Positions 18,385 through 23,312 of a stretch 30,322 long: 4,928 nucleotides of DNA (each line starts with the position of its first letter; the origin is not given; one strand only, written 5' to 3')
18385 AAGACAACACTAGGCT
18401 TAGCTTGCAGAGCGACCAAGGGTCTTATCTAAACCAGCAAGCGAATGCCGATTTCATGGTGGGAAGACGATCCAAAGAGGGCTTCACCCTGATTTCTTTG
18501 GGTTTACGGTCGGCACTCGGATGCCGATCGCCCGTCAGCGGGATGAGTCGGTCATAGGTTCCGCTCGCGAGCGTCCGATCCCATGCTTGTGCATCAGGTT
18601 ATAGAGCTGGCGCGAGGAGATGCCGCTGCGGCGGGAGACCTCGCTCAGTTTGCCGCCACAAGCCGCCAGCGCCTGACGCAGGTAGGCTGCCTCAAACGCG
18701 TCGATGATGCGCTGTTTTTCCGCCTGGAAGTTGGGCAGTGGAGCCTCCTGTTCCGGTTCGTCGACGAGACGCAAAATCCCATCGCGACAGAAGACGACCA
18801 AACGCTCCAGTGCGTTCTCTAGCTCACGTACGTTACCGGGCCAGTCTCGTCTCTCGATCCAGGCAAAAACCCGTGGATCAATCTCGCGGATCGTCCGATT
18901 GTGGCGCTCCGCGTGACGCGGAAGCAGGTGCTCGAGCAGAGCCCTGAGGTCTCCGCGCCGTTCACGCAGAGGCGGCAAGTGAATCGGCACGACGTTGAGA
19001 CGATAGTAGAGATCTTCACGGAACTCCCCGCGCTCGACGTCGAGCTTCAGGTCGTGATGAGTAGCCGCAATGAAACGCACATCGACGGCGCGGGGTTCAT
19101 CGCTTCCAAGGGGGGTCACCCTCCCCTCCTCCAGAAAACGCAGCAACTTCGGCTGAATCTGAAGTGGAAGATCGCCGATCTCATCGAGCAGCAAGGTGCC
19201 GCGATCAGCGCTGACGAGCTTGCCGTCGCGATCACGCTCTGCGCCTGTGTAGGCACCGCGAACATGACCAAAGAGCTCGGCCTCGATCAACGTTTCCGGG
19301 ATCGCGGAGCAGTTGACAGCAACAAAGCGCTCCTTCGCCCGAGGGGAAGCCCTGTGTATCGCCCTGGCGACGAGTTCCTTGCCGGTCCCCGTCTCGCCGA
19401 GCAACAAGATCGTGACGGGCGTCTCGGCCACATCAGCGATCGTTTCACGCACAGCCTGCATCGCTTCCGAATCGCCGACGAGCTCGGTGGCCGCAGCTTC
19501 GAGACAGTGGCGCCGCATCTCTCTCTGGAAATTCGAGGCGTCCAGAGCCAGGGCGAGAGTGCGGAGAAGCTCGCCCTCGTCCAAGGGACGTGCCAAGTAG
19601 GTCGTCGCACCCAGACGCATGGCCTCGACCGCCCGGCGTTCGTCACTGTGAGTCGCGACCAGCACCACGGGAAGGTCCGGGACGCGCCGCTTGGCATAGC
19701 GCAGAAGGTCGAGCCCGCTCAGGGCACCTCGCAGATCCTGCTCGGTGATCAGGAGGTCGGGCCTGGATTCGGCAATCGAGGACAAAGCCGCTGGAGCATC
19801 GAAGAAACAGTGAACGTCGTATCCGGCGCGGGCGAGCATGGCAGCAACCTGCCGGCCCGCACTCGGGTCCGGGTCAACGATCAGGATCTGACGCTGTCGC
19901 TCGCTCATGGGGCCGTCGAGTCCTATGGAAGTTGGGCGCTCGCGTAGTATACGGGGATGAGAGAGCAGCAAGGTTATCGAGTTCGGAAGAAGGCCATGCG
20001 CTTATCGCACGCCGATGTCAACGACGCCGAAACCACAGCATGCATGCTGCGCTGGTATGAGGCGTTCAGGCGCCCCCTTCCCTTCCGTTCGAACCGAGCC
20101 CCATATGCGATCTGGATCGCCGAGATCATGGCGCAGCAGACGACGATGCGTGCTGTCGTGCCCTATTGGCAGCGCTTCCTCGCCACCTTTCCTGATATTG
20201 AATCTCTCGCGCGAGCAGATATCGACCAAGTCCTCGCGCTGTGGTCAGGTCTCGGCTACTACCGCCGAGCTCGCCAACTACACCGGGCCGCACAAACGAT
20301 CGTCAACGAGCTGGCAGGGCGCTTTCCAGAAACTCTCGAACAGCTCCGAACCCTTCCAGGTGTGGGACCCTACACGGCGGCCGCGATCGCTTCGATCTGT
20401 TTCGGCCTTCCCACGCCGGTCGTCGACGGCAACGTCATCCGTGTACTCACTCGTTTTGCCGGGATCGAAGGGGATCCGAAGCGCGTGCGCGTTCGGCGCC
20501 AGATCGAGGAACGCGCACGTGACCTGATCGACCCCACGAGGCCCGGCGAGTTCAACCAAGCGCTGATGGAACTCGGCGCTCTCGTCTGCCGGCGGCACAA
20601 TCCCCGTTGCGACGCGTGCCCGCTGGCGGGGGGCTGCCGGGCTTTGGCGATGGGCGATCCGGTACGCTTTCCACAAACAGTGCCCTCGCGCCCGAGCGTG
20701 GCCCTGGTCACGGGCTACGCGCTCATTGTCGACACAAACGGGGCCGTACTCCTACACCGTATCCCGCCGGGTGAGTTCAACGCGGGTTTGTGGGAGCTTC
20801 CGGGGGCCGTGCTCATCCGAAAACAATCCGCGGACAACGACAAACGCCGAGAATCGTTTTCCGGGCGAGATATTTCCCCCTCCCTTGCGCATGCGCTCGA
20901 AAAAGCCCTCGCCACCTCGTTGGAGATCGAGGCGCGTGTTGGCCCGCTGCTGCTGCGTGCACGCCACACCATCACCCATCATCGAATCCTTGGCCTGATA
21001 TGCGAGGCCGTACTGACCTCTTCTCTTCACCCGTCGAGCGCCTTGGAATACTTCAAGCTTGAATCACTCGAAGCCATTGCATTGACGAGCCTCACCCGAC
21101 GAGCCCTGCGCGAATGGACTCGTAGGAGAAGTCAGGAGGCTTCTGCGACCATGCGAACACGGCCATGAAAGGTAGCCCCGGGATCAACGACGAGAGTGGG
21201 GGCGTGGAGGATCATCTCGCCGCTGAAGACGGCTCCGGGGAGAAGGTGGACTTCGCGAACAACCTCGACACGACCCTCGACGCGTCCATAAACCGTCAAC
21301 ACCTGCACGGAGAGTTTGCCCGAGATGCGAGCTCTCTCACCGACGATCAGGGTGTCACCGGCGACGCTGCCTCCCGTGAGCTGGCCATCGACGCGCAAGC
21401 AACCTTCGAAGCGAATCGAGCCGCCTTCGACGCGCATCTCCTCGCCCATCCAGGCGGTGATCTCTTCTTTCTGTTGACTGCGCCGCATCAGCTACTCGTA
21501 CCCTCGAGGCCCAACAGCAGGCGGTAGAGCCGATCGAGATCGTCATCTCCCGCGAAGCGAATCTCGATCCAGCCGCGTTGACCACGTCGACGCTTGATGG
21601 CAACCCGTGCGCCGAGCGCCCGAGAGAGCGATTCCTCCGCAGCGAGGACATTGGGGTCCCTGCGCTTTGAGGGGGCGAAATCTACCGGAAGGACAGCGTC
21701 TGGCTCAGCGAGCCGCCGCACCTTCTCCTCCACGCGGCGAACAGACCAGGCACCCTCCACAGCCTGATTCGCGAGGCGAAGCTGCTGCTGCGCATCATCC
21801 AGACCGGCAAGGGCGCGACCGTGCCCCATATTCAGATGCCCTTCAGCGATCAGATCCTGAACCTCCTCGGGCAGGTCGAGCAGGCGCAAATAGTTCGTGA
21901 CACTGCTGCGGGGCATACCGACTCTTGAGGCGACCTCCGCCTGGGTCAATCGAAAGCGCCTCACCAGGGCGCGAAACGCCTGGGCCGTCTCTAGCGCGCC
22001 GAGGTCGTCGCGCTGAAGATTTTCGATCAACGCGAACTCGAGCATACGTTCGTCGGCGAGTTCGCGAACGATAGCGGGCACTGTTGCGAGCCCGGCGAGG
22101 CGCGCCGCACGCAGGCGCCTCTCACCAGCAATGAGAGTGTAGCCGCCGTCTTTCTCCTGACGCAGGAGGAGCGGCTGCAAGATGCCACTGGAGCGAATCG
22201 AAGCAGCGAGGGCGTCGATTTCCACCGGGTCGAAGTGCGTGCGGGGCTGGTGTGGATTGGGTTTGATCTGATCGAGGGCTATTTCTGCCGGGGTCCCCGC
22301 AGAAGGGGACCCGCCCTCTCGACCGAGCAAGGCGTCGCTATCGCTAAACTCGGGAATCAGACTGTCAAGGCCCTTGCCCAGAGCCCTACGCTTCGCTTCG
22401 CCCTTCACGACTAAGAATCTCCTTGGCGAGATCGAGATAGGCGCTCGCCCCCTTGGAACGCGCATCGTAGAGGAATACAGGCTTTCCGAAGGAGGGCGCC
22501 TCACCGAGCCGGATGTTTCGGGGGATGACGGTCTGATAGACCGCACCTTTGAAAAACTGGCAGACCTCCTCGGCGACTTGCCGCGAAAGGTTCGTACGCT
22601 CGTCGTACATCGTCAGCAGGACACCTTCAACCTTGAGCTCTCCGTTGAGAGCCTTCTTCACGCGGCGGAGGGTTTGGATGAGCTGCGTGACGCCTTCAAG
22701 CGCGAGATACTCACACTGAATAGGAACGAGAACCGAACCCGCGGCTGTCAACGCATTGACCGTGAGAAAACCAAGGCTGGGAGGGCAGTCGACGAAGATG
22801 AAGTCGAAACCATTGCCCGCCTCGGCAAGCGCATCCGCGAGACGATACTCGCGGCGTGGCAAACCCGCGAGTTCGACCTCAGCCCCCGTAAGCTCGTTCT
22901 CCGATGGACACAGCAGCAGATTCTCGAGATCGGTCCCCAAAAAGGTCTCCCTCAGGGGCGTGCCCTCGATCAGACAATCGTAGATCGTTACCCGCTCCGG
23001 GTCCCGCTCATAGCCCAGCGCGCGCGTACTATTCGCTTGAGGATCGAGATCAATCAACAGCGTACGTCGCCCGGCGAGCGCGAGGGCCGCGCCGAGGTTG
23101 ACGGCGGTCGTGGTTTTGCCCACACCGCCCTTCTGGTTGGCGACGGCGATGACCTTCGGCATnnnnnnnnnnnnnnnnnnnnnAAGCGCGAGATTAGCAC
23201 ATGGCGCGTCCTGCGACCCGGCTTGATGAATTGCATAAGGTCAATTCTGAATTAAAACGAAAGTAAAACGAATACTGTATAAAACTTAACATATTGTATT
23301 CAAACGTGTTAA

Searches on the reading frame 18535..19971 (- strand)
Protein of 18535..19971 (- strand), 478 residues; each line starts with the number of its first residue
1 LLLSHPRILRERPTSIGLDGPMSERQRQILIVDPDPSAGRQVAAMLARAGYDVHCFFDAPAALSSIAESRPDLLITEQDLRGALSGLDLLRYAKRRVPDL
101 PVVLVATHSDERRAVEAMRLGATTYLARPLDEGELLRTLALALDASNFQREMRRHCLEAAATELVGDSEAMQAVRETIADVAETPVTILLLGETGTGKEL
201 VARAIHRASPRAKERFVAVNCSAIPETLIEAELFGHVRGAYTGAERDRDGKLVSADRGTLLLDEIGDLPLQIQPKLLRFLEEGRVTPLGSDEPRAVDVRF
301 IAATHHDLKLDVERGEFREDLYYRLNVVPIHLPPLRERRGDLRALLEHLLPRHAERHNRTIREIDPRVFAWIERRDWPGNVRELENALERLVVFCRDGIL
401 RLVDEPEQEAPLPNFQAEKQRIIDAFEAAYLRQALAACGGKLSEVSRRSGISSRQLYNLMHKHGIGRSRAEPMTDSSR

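Call 7: search_protein_families(library=ncbifam, proteins=[window:18535-19971:-])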
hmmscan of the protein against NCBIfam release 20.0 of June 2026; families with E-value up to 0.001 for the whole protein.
window:18535-19971:- (478 aa): 76 families (the best 25 are shown)
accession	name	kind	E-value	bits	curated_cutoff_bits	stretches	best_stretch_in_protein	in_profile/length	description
TIGR01818.1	ntrC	equivalog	2.8e-114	382.4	558.6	1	29-412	1-384/463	nitrogen regulation protein NR(I)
TIGR02915.1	PEP_resp_reg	equivalog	1.8e-104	350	502.6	1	29-465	1-444/445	PEP-CTERM-box response regulator transcription factor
NF008469.0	PRK11361.1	equivalog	3.3e-100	336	714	1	26-464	4-455/461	acetoacetate metabolism transcriptional regulator AtoC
NF007689.0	PRK10365.1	equivalog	7.7e-99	331.4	760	1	22-457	1-436/441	sigma-54-dependent response regulator transcription factor ZraR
NF008176.1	PRK10923.1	equivalog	3.4e-98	329.3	620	1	28-398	5-374/469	nitrogen regulation protein NR(I)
NF011695.0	PRK15115.1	equivalog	2.6e-96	323.1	763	1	22-465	2-438/445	two-component system response regulator GlrR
NF041946.1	LuxO_transreg_Vib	equivalog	7.1e-95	318.5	800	1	46-397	16-368/463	quorum-sensing sigma-54 dependent transcriptional regulator LuxO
NF003451.0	PRK05022.1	equivalog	1.3e-94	317.8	476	1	132-462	161-507/512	nitric oxide reductase transcriptional regulator NorR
NF038308.1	RNA_repair_RtcR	equivalog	2.8e-94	316.9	650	1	145-407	164-434/530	RNA repair transcriptional activator RtcR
TIGR01817.1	nifA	equivalog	2.8e-91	306.9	528.85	1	158-399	192-432/534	nif-specific transcriptional activator NifA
NF051870.1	NAssimRespRegNtrX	equivalog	3.3e-91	306.4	600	1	27-404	2-377/452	nitrogen assimilation response regulator NtrX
NF041552.1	TF_PrdR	equivalog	4.1e-89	299.4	795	1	148-445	254-558/577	sigma-54 dependent transcriptional regulator PrdR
TIGR02329.1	propionate_PrpR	equivalog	2.7e-80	270.5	499.2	1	159-460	209-524/526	propionate catabolism operon regulatory protein PrpR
NF011958.0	PRK15429.1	equivalog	1.8e-79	268.1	830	1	159-418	376-634/692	formate hydrogenlyase transcriptional activator FlhA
NF011953.0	PRK15424.1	equivalog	8.5e-79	265.5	703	1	157-462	214-533/538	propionate catabolism operon regulatory protein PrpR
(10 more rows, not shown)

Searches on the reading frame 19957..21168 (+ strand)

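Call 7: search_protein_families(library=ncbifam, proteins=[window:19957-21168:+])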
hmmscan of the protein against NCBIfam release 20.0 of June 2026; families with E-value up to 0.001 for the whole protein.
window:19957-21168:+ (403 aa): 6 families
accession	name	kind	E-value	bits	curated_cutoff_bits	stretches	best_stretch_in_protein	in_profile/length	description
TIGR01084.1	mutY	equivalog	2.5e-85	286.4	286.5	1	30-283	6-262/277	A/G-specific adenine glycosylase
NF008132.0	PRK10880.1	equivalog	1.8e-74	250.9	427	1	27-283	8-264/351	A/G-specific adenine glycosylase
NF010488.0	PRK13910.1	equivalog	9.5e-34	117.1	471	1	57-227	1-167/290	adenine-specific DNA glycosylase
TIGR01083.1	nth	equivalog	4.2e-22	78.7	211.7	1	47-218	25-192/192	endonuclease III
NF007978.0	PRK10702.1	equivalog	3.6e-09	36.5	405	1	46-224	26-200/211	endonuclease III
NF053634.1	MonDNAglycDR2438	equivalog_domain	2e-07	30.8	400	1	125-232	105-209/219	monofunctional DNA glycosylase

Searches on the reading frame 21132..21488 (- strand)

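Call 45: search_protein_families(library=pfam, proteins=[window:21132-21488:-], max_evalue=0.0001)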
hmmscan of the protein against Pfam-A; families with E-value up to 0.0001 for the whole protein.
window:21132-21488:- (118 aa): 1 family
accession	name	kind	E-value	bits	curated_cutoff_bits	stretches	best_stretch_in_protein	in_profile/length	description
PF04519.19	Bactofilin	-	4.3e-18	65.8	27.9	1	14-111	3-97/98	Polymer-forming cytoskeletal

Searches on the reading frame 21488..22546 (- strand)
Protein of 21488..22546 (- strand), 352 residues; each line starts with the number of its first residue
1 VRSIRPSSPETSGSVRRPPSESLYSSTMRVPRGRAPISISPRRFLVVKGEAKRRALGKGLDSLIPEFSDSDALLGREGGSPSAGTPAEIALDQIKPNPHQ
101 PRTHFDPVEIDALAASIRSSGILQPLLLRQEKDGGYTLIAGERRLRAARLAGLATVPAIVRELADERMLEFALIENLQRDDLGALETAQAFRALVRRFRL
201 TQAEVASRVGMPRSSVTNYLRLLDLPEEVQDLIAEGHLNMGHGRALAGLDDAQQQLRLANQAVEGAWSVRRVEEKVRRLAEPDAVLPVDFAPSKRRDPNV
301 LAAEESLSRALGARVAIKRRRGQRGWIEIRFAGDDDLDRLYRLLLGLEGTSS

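Call 7: search_protein_families(library=ncbifam, proteins=[window:21488-22546:-])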
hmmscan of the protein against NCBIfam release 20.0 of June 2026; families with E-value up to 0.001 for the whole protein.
window:21488-22546:- (352 aa): 6 families
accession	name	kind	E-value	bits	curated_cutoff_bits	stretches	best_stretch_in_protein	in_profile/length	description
TIGR04285.1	nucleoid_noc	exception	4.9e-63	212.9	315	1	88-280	4-195/255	nucleoid occlusion protein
TIGR00180.1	parB_part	domain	1.3e-55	188.1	58.45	1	84-262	3-185/186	ParB/RepB/Spo0J family partition protein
TIGR03734.1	PRTRC_parB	hypoth_equivalog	4.7e-34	117.9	278.6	1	99-280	6-190/555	PRTRC system ParB family protein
TIGR03454.1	partition_RepB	equivalog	1.3e-15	57.6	201.5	1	87-235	65-214/325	plasmid partitioning protein RepB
NF010406.0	PRK13832.1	subfamily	7.1e-14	51.2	640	1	94-224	12-143/578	plasmid partitioning protein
NF010440.0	PRK13866.1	equivalog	1.1e-08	34.6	522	1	106-189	87-170/336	plasmid partitioning protein RepB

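Call 50: search_solved_structures(query=window:21488-22408:-, max_evalue=1e-10)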
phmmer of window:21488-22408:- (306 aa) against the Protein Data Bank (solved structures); distinct sequences matched with E-value up to 1e-10: 13.
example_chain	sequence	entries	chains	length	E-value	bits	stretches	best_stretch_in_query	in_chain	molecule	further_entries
6sdk_A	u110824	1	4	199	2.7e-53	184.9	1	39-233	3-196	Stage 0 sporulation protein J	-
7bnk_A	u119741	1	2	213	1.2e-47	166.4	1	43-232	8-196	ParB family protein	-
7bnr_A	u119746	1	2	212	9e-47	163.5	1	43-232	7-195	ParB family protein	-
7o0n_A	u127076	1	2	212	9.5e-47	163.5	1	43-232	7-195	ParB family protein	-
6t1f_A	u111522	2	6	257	1.3e-46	163.1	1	7-238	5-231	Chromosome-partitioning protein ParB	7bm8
4umk_A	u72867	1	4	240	4.4e-46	161.3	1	5-231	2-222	PROBABLE CHROMOSOME-PARTITIONING PROTEIN PARB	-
1vz0_A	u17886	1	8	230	5.5e-44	154.4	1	35-234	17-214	Chromosome-partitioning protein Spo0J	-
7ng0_A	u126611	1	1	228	1.2e-42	150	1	43-245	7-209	Nucleoid occlusion protein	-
7nfu_A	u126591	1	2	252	2e-42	149.3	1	43-245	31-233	Nucleoid occlusion protein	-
7ol9_A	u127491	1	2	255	2.1e-38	136.1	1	42-243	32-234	Nucleoid occlusion protein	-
6s6h_A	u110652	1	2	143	7.9e-22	81.7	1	122-238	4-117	Chromosome-partitioning protein ParB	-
8qa8_A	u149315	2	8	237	3.7e-19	72.9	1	21-191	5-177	Transcriptional repressor protein KorB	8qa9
6y93_A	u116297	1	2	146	2e-18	70.5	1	124-245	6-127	Nucleoid occlusion protein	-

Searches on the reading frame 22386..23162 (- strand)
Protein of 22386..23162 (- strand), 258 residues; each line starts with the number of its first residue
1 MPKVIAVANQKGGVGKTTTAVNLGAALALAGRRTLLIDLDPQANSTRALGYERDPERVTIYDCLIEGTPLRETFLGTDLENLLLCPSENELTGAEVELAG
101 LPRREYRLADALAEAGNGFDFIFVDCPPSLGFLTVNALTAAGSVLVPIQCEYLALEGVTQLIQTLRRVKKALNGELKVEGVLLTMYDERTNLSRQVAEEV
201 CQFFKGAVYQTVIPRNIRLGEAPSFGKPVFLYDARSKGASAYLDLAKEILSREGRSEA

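Call 7: search_protein_families(library=ncbifam, proteins=[window:22386-23162:-])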
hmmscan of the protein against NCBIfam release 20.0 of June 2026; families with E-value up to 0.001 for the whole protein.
window:22386-23162:- (258 aa): 28 families (the best 25 are shown)
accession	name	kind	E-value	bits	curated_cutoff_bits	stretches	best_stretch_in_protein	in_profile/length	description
TIGR03453.1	partition_RepA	equivalog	5.4e-32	111.1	348.45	1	3-207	105-328/387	plasmid partitioning protein RepA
NF041546.1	ParA_partition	equivalog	9.6e-31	106.9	180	2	4-48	1-45/203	ParA family partition ATPase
TIGR01969.1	minD_arch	subfamily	9.7e-24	83.9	201.75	1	4-251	2-232/251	cell division ATPase MinD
NF041283.1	PrgP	equivalog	1e-22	80.8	400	1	2-221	2-230/297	ParA superfamily DNA segregation protein PrgP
NF010443.0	PRK13869.1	subfamily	1.1e-22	80.4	446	1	3-208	122-346/405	plasmid-partitioning protein RepA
TIGR01968.1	minD_bact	equivalog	1.1e-15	57.7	212.9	1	3-253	2-240/261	septum site-determining protein MinD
TIGR03371.1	cellulose_yhjQ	equivalog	1.6e-15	57.3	157.85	1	3-247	2-239/246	cellulose biosynthesis protein BcsQ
NF010259.0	PRK13705.1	equivalog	1.6e-14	53.7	725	2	2-54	106-159/388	plasmid-partitioning protein SopA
TIGR01007.1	eps_fam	subfamily_domain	5.1e-13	49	108.05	1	3-165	18-175/204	polysaccharide biosynthesis tyrosine autokinase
TIGR01287.1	nifH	equivalog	7.5e-12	45.1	394.35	1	10-53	7-50/275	nitrogenase iron protein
NF008079.0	PRK10818.1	equivalog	1.1e-10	41.3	508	1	1-253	1-250/270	septum site-determining protein MinD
NF009701.0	PRK13230.1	subfamily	1.4e-10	40.7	350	1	10-64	8-60/291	nitrogenase reductase-like protein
NF033200.1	F430_CfbC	exception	2.5e-10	40.1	402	1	10-50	7-47/260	Ni-sirohydrochlorin a,c-diamide reductive cyclase ATP-dependent reductase subunit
NF041136.1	MrpORP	equivalog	2.1e-09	37.2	450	1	3-44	6-47/365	iron-sulfur cluster carrier protein MrpORP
TIGR03018.1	pepcterm_TyrKin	hypoth_equivalog_domain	2e-08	33.8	230.65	1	4-167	37-198/207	XrtA-associated tyrosine autokinase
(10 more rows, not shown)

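Call 9: find_encoding_contigs(protein=window:22386-23162:-, flank=10000, max_places=10)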
Protein window:22386-23162:- (258 aa): 2 contigs read that carry it; 2 places shown.
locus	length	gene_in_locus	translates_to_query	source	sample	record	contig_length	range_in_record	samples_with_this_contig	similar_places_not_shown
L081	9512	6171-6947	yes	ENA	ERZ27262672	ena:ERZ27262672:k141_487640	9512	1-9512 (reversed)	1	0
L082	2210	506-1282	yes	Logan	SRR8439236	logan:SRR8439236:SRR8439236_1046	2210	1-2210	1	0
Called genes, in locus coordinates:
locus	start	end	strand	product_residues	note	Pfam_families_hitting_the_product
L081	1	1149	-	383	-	?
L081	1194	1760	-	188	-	PF13620:CarboxypepD_reg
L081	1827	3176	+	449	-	PF10396:TrmE_N, PF12631:MnmE_helical, PF01926:MMR_HSR1, PF02421:FeoB_N (faint)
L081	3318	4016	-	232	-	PF02527:GidB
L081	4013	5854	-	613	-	PF01134:GIDA, PF07992:Pyr_redox_2 (weak), PF12831:FAD_oxidored (weak), PF13932:SAM_GIDA_C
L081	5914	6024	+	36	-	-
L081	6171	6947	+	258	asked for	PF00142:Fer4_NifH (weak), PF01656:CbiA, PF02374:ArsA_ATPase (weak), PF06564:CBP_BcsQ, PF09140:MipZ (weak), PF10609:ParA, PF13614:AAA_31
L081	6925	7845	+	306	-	PF02195:ParB_N, PF17762:HTH_ParB, PF23552:ParB_C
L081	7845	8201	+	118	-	PF04519:Bactofilin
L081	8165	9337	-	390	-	PF00730:HhH-GPD, PF00633:HHH, PF14815:NUDIX_4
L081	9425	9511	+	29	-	?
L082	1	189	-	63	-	?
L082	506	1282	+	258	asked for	PF00142:Fer4_NifH (weak), PF01656:CbiA, PF02374:ArsA_ATPase (weak), PF06564:CBP_BcsQ, PF09140:MipZ (weak), PF10609:ParA, PF13614:AAA_31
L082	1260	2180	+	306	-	PF02195:ParB_N, PF17762:HTH_ParB, PF23552:ParB_C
